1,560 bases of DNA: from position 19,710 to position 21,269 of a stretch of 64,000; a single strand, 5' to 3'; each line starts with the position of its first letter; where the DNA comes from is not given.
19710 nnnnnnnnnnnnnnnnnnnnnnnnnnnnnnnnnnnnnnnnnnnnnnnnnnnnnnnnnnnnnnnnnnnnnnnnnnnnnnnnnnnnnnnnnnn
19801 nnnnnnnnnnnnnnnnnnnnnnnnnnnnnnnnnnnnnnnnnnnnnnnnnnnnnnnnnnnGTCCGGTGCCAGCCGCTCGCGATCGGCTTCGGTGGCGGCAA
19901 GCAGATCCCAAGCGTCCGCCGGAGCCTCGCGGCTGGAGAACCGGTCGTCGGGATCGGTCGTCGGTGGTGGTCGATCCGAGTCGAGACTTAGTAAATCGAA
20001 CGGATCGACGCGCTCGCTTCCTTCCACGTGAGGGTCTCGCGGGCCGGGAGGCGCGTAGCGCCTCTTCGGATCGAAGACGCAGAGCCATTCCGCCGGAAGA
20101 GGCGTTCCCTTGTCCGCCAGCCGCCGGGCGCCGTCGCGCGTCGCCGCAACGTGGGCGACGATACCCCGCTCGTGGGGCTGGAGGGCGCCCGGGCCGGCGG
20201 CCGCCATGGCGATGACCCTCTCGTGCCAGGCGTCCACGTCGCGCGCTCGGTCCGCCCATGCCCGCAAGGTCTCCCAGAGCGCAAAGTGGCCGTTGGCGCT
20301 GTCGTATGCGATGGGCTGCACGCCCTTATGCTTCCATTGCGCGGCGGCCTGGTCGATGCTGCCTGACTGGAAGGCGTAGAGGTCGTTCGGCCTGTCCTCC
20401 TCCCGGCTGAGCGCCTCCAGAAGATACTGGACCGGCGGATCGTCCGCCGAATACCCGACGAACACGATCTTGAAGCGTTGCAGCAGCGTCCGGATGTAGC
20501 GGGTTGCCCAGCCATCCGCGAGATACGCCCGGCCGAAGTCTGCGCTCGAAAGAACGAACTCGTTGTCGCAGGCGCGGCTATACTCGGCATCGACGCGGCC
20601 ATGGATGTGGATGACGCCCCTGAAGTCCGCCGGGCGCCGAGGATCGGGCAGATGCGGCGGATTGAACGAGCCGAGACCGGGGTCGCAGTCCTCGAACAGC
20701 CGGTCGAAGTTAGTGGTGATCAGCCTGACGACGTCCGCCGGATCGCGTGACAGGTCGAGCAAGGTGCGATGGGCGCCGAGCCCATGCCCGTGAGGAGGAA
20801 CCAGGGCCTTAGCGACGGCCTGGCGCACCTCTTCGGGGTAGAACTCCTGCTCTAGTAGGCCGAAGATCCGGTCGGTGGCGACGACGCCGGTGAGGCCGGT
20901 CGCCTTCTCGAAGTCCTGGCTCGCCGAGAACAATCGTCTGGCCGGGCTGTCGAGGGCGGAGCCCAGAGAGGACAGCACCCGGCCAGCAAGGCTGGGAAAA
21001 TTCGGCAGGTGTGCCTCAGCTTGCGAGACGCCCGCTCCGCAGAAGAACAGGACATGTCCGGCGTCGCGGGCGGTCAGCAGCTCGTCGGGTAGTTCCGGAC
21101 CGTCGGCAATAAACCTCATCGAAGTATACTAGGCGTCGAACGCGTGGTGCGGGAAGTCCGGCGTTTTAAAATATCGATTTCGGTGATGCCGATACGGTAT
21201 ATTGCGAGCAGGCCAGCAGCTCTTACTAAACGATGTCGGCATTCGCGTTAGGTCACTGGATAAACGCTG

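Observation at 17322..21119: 1265 aa SIR2-like protein: candidate single-gene NAD+-depleting defence (DSR-like, but with an unassigned 950 aa C-terminal region)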

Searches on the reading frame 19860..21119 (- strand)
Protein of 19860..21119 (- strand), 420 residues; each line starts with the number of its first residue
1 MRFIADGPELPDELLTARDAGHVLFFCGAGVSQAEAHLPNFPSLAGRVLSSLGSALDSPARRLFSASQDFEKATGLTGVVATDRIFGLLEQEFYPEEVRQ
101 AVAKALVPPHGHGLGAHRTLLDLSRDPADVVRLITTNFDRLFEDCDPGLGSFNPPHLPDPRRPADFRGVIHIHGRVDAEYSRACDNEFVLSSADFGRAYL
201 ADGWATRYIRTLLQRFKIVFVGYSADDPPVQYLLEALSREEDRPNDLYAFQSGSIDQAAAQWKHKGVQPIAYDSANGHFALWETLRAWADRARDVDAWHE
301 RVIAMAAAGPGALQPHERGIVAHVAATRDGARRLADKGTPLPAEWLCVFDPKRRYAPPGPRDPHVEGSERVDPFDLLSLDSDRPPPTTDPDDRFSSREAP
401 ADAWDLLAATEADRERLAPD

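Call 66: predict_structure(alignment_id=A4)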
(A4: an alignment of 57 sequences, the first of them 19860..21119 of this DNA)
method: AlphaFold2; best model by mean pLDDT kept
length: 420 residues; sequences in the alignment: 57
mean_pLDDT: 87.6   pTM: 0.88
mean pLDDT of the five models: 87.6, 87.1, 86.9, 86.1, 85.7
residues with pLDDT >= 90: 221; 70-90: 177; 50-70: 22; < 50: 0
segments of 3 or more residues with pLDDT < 50: none
pLDDT, mean of each block of 10 residues (from residue 1): 93 90 94 93 90 83 88 75 88 91 94 96 93 94 93 89 88 93 85 85 84 92 83 75 82 73 86 89 97 93 94 95 88 87 93 89 82 91 82 78 86 69
secondary structure, 60 per line:
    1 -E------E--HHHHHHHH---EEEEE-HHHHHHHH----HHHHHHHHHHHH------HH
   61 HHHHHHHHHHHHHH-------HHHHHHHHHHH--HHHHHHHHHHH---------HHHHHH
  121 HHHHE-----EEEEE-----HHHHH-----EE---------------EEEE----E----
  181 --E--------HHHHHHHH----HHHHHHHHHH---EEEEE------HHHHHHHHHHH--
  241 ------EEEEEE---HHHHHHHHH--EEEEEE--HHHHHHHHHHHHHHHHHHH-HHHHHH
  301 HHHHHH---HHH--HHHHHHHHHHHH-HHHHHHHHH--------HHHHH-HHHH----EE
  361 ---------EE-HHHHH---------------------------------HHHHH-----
elements in order: H12-19 E23-27 H29-36 H41-52 H59-74 H82-92 H95-105 H115-124 E131-135 H141-145 E168-171 H192-199 H204-213 E217-221 H228-238 E247-252 H256-264 E267-272 H275-293 H295-306 H315-326 H328-336 H345-349 H351-354 H373-377 H411-415

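Call 68: fold_search(model_id=the predicted structure, library=pdb)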
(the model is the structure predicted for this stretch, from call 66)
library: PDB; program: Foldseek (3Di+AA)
matches with E <= 10: 802; with E <= 0.001: 132
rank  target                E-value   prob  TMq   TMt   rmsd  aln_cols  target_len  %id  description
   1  8zsf_A                1.8e-10  1.00  0.48  0.73   4.2       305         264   16  CryoEM Helical Structure of KomC (released 2025-12-10)
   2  8zsi_E                1.9e-10  1.00  0.49  0.74   4.2       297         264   18  CryoEM Helical Structure of HAM-SIR2 with dITP and NAD fragment (released 2025-12-10)
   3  9xvc_E                2.4e-10  1.00  0.44  0.67   7.8       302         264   18  Cryo-EM Helical Structure of the dITP-KomBC(H146N) Complex with NAD Fragments (released 2026-01-21)
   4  8wc0_B                8.1e-10  1.00  0.39  0.35  14.8       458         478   15  Crystal structure of EcThsA (released 2024-09-18)
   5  9v0g_E                9.6e-10  1.00  0.41  0.59   8.2       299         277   19  Helical structure of KomBC Complex (released 2025-12-17)
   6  9v12_i                1.9e-09  1.00  0.42  0.60   9.5       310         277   17  Helical structure of KomBCMUT in complex with dITP and NAD (released 2025-12-24)
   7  8wc0_A                1.9e-09  1.00  0.38  0.34  15.1       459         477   15  Crystal structure of EcThsA (released 2024-09-18)
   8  8wyb_C                2.4e-09  1.00  0.43  0.21   8.3       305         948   19  Cryo-EM structure of DSR2 (H171A)-tube-NAD+ complex (released 2024-04-10)
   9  8wyc_C                3.4e-09  1.00  0.42  0.62   8.0       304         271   18  Cryo-EM structure of DSR2 (H171A)-tube-NAD+ (partial) complex (released 2024-04-10)
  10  8xfe_A                3.6e-09  1.00  0.42  0.20   8.6       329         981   17  Cryo-EM structure of defence-associated sirtuin 2 (DSR2) H171A protein in complex with DSR anti-defence 1(DSAD1) (released 2024-10-23)
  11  7uxt_B                3.6e-09  1.00  0.41  0.37  11.8       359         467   14  Crystal structure of ligand-free SeThsA (released 2022-09-07)
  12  8y3m_A                4.2e-09  1.00  0.41  0.20   8.9       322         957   18  Cryo-EM structure of DSR2-DSAD1 complex (cross-linked) (released 2024-09-11)
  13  8wkn_B                5.6e-09  1.00  0.46  0.22   6.0       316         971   18  Cryo-EM structure of DSR2-DSAD1 (released 2024-05-01)
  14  8wks_A                6.7e-09  1.00  0.41  0.19   8.5       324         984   18  Cryo-EM structure of DSR2-TUBE complex (released 2024-05-22)
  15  8yg1_A                7.5e-09  1.00  0.44  0.21   7.1       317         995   17  The Dimer Structure of DSR2 alone (released 2025-03-05)
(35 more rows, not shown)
